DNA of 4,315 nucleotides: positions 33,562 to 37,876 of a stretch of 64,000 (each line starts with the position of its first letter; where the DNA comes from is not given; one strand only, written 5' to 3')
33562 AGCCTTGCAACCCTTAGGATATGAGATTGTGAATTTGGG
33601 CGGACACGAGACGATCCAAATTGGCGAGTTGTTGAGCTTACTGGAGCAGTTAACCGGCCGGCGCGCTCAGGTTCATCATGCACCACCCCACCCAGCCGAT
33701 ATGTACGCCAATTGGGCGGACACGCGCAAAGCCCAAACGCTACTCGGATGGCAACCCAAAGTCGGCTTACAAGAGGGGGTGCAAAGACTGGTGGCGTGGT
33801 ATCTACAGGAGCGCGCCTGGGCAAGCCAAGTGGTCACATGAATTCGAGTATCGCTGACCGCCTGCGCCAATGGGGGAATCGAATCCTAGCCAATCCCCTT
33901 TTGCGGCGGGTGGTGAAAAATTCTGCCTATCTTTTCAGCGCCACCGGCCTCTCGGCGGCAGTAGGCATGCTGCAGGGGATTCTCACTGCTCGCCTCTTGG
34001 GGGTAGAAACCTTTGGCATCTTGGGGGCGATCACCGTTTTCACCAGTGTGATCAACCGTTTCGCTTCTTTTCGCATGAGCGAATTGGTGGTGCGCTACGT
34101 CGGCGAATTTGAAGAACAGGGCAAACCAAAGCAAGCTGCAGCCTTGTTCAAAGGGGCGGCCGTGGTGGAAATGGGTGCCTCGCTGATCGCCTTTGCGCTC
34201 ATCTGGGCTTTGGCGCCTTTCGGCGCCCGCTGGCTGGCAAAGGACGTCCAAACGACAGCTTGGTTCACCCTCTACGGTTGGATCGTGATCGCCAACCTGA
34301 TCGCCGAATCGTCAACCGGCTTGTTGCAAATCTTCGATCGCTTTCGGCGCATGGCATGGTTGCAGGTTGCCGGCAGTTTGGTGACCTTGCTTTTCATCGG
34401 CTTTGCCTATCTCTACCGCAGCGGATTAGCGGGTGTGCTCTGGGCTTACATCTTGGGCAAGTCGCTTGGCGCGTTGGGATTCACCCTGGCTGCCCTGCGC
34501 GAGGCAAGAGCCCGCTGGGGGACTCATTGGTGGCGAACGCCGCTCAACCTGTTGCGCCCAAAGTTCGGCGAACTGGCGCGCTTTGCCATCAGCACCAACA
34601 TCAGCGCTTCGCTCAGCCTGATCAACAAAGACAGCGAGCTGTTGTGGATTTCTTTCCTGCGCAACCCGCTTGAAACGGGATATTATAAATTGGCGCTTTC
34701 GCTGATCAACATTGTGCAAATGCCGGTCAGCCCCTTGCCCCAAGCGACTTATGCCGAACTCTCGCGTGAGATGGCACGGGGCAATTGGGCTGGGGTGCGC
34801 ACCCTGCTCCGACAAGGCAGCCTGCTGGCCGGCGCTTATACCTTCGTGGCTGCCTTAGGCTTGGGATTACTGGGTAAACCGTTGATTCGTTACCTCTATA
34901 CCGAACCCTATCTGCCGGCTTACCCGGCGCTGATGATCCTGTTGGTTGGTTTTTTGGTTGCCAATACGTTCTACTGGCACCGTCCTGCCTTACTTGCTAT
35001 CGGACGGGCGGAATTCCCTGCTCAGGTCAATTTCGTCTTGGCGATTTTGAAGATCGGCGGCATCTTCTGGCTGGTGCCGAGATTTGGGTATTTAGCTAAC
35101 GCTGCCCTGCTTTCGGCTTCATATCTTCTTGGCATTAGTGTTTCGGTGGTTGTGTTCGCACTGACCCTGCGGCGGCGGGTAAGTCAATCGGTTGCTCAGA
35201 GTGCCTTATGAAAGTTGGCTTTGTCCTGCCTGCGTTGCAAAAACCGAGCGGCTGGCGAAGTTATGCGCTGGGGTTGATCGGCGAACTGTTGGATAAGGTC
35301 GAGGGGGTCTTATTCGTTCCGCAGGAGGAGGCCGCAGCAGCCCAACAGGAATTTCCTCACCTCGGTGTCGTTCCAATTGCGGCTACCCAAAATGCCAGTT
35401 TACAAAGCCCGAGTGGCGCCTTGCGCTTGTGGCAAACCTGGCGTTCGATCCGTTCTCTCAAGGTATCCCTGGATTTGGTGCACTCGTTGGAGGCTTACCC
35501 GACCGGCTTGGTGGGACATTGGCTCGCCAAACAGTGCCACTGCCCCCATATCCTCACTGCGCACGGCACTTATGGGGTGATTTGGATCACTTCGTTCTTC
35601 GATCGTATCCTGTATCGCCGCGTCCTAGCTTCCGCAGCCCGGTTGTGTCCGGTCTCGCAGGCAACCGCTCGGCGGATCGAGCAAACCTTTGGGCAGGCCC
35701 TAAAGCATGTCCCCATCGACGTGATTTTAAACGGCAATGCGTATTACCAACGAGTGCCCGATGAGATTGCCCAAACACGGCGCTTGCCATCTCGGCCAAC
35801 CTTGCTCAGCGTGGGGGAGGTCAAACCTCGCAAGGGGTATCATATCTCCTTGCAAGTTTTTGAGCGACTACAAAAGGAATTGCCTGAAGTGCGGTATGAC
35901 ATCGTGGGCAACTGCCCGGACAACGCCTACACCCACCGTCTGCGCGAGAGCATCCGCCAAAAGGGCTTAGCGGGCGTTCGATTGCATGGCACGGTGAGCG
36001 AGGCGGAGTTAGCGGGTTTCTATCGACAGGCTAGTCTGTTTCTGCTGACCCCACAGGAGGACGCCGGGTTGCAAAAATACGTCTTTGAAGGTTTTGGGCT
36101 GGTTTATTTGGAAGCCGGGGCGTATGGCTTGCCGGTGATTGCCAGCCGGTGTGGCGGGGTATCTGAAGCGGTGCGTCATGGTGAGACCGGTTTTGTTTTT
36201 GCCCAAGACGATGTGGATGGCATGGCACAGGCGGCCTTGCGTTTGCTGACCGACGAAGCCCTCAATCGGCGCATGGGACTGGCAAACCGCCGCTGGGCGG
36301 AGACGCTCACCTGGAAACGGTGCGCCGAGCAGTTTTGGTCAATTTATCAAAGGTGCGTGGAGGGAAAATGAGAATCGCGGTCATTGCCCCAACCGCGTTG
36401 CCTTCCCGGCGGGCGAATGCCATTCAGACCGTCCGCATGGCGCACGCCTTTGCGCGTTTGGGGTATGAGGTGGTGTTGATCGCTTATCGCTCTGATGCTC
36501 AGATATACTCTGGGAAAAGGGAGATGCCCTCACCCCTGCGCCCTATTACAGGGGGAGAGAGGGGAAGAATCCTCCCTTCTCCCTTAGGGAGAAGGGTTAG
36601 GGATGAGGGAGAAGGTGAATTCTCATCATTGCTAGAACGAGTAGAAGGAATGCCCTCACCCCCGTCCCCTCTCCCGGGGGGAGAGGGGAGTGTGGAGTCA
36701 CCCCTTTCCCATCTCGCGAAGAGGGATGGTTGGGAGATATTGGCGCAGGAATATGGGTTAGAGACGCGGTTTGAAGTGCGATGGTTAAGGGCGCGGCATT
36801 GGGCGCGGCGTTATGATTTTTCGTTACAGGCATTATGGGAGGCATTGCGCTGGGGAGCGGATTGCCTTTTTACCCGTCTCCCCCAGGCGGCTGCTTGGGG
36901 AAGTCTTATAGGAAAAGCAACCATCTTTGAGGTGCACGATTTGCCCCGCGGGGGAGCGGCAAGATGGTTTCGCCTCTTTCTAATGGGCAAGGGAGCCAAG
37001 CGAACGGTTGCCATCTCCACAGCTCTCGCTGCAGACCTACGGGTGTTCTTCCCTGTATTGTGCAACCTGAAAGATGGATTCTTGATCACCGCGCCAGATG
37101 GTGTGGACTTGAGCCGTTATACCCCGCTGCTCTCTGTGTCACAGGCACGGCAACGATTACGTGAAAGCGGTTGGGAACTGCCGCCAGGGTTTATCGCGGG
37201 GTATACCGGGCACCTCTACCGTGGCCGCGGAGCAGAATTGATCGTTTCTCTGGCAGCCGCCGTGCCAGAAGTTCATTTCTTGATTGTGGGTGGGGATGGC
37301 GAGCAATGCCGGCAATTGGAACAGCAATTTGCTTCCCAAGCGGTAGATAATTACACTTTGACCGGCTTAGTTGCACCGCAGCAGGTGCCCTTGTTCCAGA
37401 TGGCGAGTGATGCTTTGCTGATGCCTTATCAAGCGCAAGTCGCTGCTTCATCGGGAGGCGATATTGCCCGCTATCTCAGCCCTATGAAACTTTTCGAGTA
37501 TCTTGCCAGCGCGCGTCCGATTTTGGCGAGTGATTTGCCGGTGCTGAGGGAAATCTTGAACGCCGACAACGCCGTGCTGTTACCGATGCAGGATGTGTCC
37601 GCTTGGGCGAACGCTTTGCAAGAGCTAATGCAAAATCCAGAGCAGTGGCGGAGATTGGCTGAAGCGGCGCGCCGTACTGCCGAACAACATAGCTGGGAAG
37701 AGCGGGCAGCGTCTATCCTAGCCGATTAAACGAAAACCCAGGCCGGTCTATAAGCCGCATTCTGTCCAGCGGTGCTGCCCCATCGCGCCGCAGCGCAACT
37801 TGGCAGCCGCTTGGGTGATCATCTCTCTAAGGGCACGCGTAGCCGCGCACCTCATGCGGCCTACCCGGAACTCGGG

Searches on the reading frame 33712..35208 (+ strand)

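Call 44: search_protein_families(library=pfam, proteins=[window:33712-35208:+], max_evalue=0.00001)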
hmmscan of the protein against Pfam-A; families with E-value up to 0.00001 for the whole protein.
window:33712-35208:+ (499 aa): 2 families
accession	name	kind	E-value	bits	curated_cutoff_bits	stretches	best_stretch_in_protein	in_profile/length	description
PF01943.22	Polysacc_synt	-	1.2e-17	64.7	28.2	1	67-346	1-266/274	Polysaccharide biosynthesis protein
PF13440.11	Polysacc_synt_3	-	1.1e-11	45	23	1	93-404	3-292/293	Polysaccharide biosynthesis protein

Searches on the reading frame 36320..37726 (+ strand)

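Call 44: search_protein_families(library=pfam, proteins=[window:36320-37726:+], max_evalue=0.00001)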
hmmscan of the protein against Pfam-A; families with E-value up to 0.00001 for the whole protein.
window:36320-37726:+ (469 aa): 4 families
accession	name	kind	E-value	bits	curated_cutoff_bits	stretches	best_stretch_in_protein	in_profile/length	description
PF13692.12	Glyco_trans_1_4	-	7e-14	52.7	27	1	294-439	5-142/142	Glycosyl transferases group 1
PF13524.12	Glyco_trans_1_2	-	3.3e-12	47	25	1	309-468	6-144/144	Glycosyl transferase-like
PF00534.26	Glycos_transf_1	-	1.7e-10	41.2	26.4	1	292-452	17-171/172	Glycosyl transferases group 1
PF13439.12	Glyco_transf_4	-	3.4e-07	30.9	28.5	0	153-245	46-153/170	Glycosyltransferase Family 4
